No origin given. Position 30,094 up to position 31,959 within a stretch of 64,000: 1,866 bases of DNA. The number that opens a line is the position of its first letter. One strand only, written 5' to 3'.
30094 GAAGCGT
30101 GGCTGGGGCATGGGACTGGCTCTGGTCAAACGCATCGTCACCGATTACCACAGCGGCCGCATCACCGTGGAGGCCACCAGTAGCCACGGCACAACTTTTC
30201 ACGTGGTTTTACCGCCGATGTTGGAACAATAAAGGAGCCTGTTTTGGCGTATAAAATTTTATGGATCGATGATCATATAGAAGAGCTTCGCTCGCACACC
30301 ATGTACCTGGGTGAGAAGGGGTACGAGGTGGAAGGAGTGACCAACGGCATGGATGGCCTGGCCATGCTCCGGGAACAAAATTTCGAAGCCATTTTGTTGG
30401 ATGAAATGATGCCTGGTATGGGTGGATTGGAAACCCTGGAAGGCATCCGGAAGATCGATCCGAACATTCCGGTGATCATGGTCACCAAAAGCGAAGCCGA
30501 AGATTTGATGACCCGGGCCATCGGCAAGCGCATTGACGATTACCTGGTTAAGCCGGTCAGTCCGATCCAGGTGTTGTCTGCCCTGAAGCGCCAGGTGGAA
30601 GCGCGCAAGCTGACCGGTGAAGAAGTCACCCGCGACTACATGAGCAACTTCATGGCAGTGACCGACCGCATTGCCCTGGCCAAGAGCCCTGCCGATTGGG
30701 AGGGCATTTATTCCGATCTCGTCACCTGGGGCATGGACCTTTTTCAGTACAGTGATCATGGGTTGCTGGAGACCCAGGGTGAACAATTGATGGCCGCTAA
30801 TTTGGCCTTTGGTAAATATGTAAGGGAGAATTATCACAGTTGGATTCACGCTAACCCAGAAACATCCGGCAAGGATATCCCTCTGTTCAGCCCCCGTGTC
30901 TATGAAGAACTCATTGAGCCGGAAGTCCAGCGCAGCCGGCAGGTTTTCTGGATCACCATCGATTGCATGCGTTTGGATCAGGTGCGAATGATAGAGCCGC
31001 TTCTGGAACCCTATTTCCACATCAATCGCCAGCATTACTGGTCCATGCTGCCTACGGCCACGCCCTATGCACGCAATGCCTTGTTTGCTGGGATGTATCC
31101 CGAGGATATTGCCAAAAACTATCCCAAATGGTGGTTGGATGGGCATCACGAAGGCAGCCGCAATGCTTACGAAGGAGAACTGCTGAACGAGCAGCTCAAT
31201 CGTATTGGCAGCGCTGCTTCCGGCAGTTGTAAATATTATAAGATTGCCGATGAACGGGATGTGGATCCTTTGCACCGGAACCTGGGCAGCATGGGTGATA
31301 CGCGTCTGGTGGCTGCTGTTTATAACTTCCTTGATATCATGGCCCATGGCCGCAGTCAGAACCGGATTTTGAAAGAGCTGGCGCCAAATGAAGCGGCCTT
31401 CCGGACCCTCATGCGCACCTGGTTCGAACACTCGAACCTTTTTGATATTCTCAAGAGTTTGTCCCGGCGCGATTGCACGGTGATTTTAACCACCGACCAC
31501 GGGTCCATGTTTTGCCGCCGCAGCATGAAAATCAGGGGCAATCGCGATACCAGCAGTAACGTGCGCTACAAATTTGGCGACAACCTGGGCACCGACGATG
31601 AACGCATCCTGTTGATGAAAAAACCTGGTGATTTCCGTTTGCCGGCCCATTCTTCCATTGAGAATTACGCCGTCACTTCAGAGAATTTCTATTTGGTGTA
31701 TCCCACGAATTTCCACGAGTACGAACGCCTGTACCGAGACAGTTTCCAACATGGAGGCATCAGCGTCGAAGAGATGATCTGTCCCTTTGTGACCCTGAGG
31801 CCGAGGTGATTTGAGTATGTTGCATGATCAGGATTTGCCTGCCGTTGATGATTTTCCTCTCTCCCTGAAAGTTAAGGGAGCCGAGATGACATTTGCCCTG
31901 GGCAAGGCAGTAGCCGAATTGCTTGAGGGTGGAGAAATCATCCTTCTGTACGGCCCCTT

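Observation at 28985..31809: PorY-like kinase and PorX-type (REC+PglZ) regulator encoded as an adjacent pair, co-transcribed with serS and tsaE-tsaB-rimI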

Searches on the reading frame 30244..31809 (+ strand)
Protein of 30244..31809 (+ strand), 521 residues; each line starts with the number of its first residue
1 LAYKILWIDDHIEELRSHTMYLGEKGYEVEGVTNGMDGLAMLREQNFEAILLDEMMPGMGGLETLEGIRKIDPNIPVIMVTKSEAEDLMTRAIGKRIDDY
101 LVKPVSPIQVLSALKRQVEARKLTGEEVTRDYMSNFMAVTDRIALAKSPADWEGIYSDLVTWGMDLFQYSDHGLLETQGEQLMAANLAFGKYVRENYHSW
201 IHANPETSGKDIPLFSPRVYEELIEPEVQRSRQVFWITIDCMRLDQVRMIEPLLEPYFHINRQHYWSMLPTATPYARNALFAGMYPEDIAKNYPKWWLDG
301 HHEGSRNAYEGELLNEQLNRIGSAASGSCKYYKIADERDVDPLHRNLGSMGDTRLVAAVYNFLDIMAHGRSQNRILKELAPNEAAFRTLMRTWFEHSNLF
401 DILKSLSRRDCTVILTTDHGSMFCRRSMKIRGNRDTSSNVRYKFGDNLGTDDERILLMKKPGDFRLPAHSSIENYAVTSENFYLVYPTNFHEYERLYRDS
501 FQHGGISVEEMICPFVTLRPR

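Call 3: search_protein_families(library=pfam, proteins=[window:30244-31809:+], max_evalue=0.01)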
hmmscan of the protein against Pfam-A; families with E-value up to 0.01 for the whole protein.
window:30244-31809:+ (521 aa): 2 families
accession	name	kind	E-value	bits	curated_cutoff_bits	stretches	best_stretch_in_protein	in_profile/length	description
PF00072.30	Response_reg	-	1.5e-23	83.6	30.2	1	5-114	1-110/111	Response regulator receiver domain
PF08665.17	PglZ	-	2.4e-18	67.2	25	1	233-428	2-179/179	PglZ domain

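Call 4: search_protein_families(library=ncbifam, proteins=[window:30244-31809:+], max_evalue=0.01)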
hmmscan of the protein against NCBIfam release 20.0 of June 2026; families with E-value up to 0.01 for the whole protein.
window:30244-31809:+ (521 aa): 92 families (the best 25 are shown)
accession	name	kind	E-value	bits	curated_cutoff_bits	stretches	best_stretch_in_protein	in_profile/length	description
NF052313.1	T9SS_RR_PorX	equivalog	1e-185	618.4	300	1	4-521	2-513/513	T9SS response regulator signal transducer PorX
NF033449.0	BREX_PglZ_3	exception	1.5e-19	69.8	250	1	180-518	332-641/642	BREX-3 system phosphatase PglZ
TIGR01387.1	cztR_silR_copR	subfamily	7.6e-17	61.7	279.2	1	6-122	2-118/218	heavy metal response regulator transcription factor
NF007135.0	PRK09581.1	equivalog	1.6e-16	60.2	474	1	1-143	1-145/457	PleD family two-component system response regulator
NF047793.1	ResRegPgtA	equivalog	1.5e-15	57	650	1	3-123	6-126/414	two-component system response regulator PgtA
NF051850.1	RespRegRprY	equivalog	2.3e-15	56.6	370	1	19-125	21-130/234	response regulator transcription factor RprY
NF008567.0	PRK11517.1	equivalog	6.1e-15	55.2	353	1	4-119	2-116/223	response regulator transcription factor HprR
NF041733.1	resp_reg_CseB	equivalog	1e-14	54.5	350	1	5-123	3-119/228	two-component system response regulator CseB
NF007005.1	PRK09468.1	equivalog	1.3e-14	54.2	331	1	3-117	4-118/237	osmolarity response regulator transcription factor OmpR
NF033117.2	vanR_ACDEGLN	exception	1.7e-14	53.9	350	1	5-120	1-115/226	VanR-ABDEGLN family response regulator transcription factor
NF040689.1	MtrAB_MtrA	equivalog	2e-14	53.4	300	1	9-122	5-117/219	MtrAB system response regulator MtrA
TIGR02154.1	PhoB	equivalog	6.4e-14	51.8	296.2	1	2-118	2-120/226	phosphate regulon transcriptional regulator PhoB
NF007982.1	PRK10710.1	equivalog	1e-13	51.5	380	1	4-120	9-124/235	envelope stress response regulator BaeR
NF007935.0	PRK10651.1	equivalog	1.2e-13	50.8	250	1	4-129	8-135/216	two-component system response regulator NarL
NF000403.1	vanR-C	exception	1.3e-13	51.1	480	1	1-119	1-118/231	vancomycin resistance response regulator transcription factor VanR-C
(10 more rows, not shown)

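Call 14: find_homologous_proteins(query=window:30244-31809:+, max_evalue=0.00001)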
Query window:30244-31809:+ (521 aa): 7074 proteins with E <= 0.00001 among 8000 candidates; the best 120 are listed.
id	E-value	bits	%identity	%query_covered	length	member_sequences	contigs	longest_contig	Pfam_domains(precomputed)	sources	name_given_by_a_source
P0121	0.0e+0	1139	93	100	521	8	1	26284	PF00072.31,PF08665.18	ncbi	-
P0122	0.0e+0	1069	87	100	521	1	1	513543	PF00072.31,PF08665.18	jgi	jgi:CheY-like chemotaxis protein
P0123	0.0e+0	1065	86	100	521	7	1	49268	PF00072.31,PF08665.18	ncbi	-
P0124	0.0e+0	1055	88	100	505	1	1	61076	PF00072.31,PF08665.18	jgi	-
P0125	2.8e-295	998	82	100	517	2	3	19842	PF00072.31,PF08665.18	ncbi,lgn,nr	ncbi:response regulator [bacterium DOLJORAL78_65_58]|nr:MAG: response regulator [bacterium DOLZORAL1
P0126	1.1e-294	996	81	100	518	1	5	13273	PF00072.31,PF08665.18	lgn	-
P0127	3.1e-287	971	78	100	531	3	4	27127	PF00072.31,PF08665.18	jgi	-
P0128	8.1e-283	957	76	100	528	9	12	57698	PF00072.31,PF08665.18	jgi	jgi:CheY-like chemotaxis protein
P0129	6.1e-282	954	76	100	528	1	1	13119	PF00072.31,PF08665.18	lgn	-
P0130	9.3e-282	953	77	100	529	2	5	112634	PF00072.31,PF08665.18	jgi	-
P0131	1.4e-279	946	76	100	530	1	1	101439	PF00072.31,PF08665.18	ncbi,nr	ncbi:MAG: response regulator [Gemmatimonadales bacterium]|nr:response regulator [Gemmatimonadales ba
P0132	8.0e-279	944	76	100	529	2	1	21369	PF00072.31,PF08665.18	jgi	jgi:CheY-like chemotaxis protein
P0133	8.1e-279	944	76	100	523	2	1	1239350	PF00072.31,PF08665.18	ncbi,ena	-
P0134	1.5e-278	943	75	100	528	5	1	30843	PF00072.31,PF08665.18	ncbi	-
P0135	6.7e-278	941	75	100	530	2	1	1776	PF00072.31,PF08665.18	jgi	jgi:CheY-like chemotaxis protein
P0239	5.3e-222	756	62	100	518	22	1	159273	PF00072.31,PF08665.18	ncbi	-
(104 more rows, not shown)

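Call 15: search_solved_structures(query=window:30244-31809:+, max_evalue=1e-10, show_alignments=2)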
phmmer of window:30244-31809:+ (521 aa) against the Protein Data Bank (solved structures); distinct sequences matched with E-value up to 1e-10: 19.
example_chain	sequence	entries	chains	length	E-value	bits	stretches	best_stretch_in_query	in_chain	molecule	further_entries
8ted_A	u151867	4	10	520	1e-124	420.2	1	4-521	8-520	Response regulator receiver protein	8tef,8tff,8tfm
8p6f_A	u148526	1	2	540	1.2e-124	420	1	4-521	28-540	Response regulator receiver domain-containing protein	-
8thp_A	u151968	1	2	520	4.9e-124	417.9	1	4-521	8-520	Response regulator receiver protein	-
7pv7_D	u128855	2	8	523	9.7e-118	397.2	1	3-521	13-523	Response regulator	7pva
7pvk_A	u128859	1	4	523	4.7e-117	394.9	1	3-521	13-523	Response regulator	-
3crn_A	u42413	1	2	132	2.7e-12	49.3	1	4-125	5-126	Response regulator receiver domain protein, CheY-like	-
9of3_A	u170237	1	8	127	3e-12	49.1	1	4-113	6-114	PmrA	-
9of7_A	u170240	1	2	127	3.9e-12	48.7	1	4-113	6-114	PmrA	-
9of5_A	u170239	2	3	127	4.2e-12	48.6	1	4-113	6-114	PmrA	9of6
9of8_A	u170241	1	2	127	4.9e-12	48.4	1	4-113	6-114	PmrA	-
7m0s_A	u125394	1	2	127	5.4e-12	48.3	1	4-113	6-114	Two-component system response regulator PmrA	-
8imw_A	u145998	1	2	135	6.2e-12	48.1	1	4-113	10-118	Transcriptional regulator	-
9of4_A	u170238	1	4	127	6.6e-12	48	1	4-113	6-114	PmrA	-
3q9s_A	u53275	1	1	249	7.5e-12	47.8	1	4-128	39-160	DNA-binding response regulator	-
3nhz_A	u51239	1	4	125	1.4e-11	46.9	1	2-117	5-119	Two component system transcriptional regulator mtrA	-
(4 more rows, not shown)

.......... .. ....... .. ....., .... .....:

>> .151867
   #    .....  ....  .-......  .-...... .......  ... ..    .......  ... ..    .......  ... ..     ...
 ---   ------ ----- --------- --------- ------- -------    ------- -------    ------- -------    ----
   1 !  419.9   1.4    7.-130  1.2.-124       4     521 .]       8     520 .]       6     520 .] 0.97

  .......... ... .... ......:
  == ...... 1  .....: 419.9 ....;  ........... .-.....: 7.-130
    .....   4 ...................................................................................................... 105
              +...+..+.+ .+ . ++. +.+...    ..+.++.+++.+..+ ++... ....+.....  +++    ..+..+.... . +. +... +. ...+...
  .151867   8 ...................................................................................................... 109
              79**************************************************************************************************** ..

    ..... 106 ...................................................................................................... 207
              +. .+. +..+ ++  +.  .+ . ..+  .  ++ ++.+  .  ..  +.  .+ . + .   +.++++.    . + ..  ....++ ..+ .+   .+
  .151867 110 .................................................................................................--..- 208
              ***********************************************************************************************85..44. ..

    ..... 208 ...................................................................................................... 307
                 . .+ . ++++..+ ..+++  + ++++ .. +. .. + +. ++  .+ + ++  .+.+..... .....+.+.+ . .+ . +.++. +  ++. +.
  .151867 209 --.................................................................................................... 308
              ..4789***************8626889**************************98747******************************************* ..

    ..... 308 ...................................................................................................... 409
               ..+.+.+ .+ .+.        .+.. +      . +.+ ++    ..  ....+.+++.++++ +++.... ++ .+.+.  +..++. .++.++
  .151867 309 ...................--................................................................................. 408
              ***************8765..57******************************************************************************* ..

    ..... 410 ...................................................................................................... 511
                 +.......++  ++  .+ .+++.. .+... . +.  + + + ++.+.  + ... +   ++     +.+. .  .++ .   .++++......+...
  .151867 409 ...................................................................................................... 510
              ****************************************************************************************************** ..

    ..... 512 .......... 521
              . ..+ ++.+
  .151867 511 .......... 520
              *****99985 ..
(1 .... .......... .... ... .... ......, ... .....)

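Call 32: find_encoding_contigs(protein=P0133, flank=8000, max_places=2)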
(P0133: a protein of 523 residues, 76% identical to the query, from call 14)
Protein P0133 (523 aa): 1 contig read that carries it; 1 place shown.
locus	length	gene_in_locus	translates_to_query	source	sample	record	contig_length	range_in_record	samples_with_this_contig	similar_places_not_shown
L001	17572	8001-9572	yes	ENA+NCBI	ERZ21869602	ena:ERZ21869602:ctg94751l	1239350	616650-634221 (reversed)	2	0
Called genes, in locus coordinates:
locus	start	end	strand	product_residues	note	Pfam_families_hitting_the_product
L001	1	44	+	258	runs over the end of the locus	PF05175:MTS (weak), PF13489:Methyltransf_23, PF08241:Methyltransf_11, PF08242:Methyltransf_12, PF13649:Methyltransf_25, PF13847:Methyltransf_31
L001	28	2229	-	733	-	PF02415:Chlam_PMP (faint), PF13860:FlgD_ig (faint)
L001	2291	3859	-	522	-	-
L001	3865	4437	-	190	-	PF00156:Pribosyltran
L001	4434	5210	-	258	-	PF00215:OMPdecase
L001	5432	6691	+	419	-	PF02403:Seryl_tRNA_N, PF00587:tRNA-synt_2b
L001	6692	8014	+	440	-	PF02518:HATPase_c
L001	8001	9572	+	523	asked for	PF00072:Response_reg, PF08665:PglZ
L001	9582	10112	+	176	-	PF02367:TsaE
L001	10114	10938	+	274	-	PF00814:TsaD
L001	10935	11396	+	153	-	PF13673:Acetyltransf_10, PF00583:Acetyltransf_1, PF13508:Acetyltransf_7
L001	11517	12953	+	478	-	-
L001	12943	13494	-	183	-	-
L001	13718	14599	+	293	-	PF17848:Zn_ribbon_ACC, PF01039:Carboxyl_trans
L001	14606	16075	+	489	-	PF02875:Mur_ligase_C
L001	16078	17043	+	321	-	PF00480:ROK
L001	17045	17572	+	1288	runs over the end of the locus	PF03968:LptD_N (faint), PF13100:OstA_2 (faint), PF19838:LptD_2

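Call 33: find_encoding_contigs(protein=P0239, flank=8000, max_places=2)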
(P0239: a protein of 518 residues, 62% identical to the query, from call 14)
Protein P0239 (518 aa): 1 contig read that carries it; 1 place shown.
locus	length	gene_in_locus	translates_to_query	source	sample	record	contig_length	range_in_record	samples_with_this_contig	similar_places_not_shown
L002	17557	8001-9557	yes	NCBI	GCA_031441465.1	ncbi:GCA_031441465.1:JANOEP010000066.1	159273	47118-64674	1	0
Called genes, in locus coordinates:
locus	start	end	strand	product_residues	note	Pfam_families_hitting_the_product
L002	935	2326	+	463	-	-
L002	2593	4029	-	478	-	-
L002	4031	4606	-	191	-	PF00156:Pribosyltran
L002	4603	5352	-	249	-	PF00215:OMPdecase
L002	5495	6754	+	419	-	PF02403:Seryl_tRNA_N, PF00587:tRNA-synt_2b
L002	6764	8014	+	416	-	PF00512:HisKA (faint), PF02518:HATPase_c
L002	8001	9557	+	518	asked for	PF00072:Response_reg, PF08665:PglZ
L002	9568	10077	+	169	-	PF02367:TsaE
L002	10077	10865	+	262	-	PF00814:TsaD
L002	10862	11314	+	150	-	PF00583:Acetyltransf_1, PF13480:Acetyltransf_6 (weak), PF13673:Acetyltransf_10, PF13508:Acetyltransf_7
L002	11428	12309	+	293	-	PF17848:Zn_ribbon_ACC (weak), PF01039:Carboxyl_trans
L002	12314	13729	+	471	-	PF02875:Mur_ligase_C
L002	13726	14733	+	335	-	PF00480:ROK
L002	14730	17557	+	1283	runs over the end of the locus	PF13100:OstA_2, PF03968:LptD_N (faint), PF19838:LptD_2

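Call 35: search_solved_structures(query=window:30244-31809:+, max_evalue=1e-100, show_alignments=4)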
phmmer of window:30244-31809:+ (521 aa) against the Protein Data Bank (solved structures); distinct sequences matched with E-value up to 1e-100: 5.
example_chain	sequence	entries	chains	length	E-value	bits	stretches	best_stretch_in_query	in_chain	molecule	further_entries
8ted_A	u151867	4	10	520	1e-124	420.2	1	4-521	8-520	Response regulator receiver protein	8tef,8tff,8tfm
8p6f_A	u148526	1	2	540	1.2e-124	420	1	4-521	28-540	Response regulator receiver domain-containing protein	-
8thp_A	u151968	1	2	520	4.9e-124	417.9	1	4-521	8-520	Response regulator receiver protein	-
7pv7_D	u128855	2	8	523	9.7e-118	397.2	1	3-521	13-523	Response regulator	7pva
7pvk_A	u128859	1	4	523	4.7e-117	394.9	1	3-521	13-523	Response regulator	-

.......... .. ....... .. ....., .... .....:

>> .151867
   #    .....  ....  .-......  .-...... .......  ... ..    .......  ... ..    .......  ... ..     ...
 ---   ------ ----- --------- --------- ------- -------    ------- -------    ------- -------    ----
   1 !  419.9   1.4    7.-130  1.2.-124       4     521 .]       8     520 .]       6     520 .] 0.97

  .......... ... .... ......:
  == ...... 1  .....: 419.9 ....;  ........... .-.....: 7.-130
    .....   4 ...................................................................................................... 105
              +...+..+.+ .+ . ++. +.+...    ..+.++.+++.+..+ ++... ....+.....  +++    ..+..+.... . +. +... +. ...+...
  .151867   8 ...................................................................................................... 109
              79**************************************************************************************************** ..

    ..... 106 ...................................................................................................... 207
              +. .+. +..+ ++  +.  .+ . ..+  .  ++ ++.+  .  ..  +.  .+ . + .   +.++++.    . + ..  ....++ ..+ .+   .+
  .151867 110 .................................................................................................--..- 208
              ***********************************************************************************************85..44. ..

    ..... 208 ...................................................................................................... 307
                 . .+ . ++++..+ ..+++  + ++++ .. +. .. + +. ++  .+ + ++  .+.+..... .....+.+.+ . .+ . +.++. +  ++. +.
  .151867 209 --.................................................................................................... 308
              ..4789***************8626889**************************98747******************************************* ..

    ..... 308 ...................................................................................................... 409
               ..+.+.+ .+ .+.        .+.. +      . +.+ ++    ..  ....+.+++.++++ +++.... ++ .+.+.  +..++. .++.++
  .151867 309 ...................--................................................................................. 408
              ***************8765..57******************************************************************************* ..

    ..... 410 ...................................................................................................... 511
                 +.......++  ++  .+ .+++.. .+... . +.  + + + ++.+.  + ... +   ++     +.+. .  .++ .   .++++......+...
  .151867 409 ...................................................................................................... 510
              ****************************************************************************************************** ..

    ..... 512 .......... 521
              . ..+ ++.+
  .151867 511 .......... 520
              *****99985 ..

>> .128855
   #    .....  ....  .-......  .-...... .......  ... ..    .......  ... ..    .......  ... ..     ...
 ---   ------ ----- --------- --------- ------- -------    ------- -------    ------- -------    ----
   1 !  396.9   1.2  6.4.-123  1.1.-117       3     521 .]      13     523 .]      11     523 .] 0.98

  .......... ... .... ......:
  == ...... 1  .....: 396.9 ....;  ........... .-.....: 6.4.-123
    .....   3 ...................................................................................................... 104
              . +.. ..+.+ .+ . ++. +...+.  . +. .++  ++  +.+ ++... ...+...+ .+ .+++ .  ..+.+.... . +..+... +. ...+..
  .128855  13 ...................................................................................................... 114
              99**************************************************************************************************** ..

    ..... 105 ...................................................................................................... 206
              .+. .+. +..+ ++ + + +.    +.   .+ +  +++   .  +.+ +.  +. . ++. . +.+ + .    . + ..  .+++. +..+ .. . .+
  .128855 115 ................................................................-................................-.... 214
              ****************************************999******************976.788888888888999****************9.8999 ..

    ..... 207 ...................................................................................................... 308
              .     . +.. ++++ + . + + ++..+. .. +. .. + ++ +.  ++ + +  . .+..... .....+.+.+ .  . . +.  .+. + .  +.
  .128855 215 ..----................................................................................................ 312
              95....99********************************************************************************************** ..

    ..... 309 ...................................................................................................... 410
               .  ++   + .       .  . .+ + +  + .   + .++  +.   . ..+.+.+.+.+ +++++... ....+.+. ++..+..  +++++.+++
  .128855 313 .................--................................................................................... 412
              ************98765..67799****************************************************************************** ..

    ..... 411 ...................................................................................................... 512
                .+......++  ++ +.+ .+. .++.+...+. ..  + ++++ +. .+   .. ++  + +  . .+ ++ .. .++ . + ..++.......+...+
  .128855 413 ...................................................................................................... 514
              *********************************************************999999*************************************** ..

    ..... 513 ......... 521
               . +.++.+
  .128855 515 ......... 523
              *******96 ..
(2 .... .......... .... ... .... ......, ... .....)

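Call 39: search_protein_representatives(protein=window:30244-31809:+)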
Query: 521 residues. Proteins with E-value up to 0.001 (for the whole library): 212771; up to 1e-10: 10861; up to 1e-30: 295. The best 150 are listed.
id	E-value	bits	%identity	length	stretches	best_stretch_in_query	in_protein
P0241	2.9e-144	497.9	44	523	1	4-521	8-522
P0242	7.4e-137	473.5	43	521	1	4-519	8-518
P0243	7.7e-137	473.4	43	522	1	4-521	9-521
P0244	8.2e-136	470.0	43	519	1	3-521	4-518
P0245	1.4e-131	456.0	41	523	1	4-519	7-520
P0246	5.9e-128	444.1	40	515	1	2-521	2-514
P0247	1.5e-127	442.8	42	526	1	4-521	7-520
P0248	1.1e-124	433.4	40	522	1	1-521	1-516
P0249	3.5e-124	431.7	42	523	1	4-521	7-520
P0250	1.3e-123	429.7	41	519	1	4-521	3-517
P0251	1.1e-121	423.4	39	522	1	4-521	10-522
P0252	1.3e-121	423.2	39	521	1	3-521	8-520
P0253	1.9e-120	419.3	39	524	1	4-521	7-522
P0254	1.3e-119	416.6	38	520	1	4-519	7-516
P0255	1.8e-119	416.1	38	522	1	4-521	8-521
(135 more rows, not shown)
